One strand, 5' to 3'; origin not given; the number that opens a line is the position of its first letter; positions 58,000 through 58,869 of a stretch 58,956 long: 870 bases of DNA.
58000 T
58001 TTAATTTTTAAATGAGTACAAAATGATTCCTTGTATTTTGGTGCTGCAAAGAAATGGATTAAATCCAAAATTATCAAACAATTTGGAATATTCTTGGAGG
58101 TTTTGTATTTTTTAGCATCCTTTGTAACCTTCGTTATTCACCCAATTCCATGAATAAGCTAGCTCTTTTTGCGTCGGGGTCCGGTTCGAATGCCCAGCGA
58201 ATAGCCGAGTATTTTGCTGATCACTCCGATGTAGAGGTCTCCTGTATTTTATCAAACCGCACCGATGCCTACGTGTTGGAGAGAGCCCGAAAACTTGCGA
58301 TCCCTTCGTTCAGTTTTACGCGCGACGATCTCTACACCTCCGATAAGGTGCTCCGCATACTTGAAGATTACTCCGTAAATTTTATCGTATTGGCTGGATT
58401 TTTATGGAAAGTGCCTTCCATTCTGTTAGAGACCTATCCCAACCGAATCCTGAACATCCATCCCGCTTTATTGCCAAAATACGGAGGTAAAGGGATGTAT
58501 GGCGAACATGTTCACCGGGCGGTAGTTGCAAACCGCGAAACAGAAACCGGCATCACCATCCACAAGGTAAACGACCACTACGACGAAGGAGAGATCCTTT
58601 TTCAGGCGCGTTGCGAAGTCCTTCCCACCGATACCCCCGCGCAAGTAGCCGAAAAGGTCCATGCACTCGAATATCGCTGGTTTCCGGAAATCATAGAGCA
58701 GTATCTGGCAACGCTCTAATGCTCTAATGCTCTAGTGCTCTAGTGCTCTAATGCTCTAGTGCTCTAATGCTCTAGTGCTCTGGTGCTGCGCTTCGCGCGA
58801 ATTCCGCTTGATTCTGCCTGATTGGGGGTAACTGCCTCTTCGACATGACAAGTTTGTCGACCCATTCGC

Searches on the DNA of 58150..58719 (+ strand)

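Call 35: search_rna_families(source=L001, start=10450, end=11050, threshold=evalue, max_evalue=10)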
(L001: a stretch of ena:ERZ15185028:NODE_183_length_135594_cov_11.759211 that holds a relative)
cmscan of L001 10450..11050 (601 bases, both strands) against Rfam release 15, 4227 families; matches with E-value up to 10: 11.
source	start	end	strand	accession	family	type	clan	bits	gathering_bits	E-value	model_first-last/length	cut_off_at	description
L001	10916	10991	-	RF04282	mir-507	Gene; miRNA;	CL00136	29.4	79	0.00038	1-82/82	no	mir-507 microRNA precursor family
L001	10929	10980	-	RF00976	mir-583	Gene; miRNA;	-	27.6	80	0.0018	1-62/62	no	mir-583 microRNA precursor family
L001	10889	10987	-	RF01482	AdoCbl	Cis-reg; riboswitch;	CL00101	25.5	50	0.016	1-149/149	no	AdoCbl (Cobalamin/B12) riboswitch aptamer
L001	10925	10984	-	RF04245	MIR169_7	Gene; miRNA;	CL00098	23.6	44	0.073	1-85/85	no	MIR169_7 microRNA precursor family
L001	10929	10980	-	RF01606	plasmodium_snoR31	Gene; snRNA; snoRNA; HACA-box;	-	23.2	60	1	91-140/145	no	small nucleolar RNA snoR31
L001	10924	10985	-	RF00838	mir-252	Gene; miRNA;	CL00135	22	45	0.098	1-77/77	no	mir-252 microRNA precursor family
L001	10929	10981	+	RF03608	mir-9440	Gene; miRNA;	-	17.4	80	0.88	1-67/67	no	mir-9440 microRNA precursor family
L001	10923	10986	+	RF00665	mir-290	Gene; miRNA;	CL00096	17.3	51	1.4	1-70/70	no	mir-290 microRNA precursor family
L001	10937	10972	-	RF03305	mir-3338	Gene; miRNA;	-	16.9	95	2.2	1-84/84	no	mir-3338 microRNA precursor family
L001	10918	10989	-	RF03522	mir-4850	Gene; miRNA;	-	16.3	93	3.2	12-79/89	no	mir-4850 microRNA precursor family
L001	10937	10979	-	RF02508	Atu_Ti4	Gene; sRNA;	-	14.5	40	4.8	1-107/107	no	Rhizobiales sRNA Atu_Ti4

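Call 77: search_dna_similar(query=L001:10560-10935:+, collection=plasmids, mode=distant, max_evalue=0.001, max_rows=10)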
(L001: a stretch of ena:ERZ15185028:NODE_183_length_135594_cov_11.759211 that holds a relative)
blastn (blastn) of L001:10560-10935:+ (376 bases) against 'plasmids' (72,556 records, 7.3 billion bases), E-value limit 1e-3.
No match.
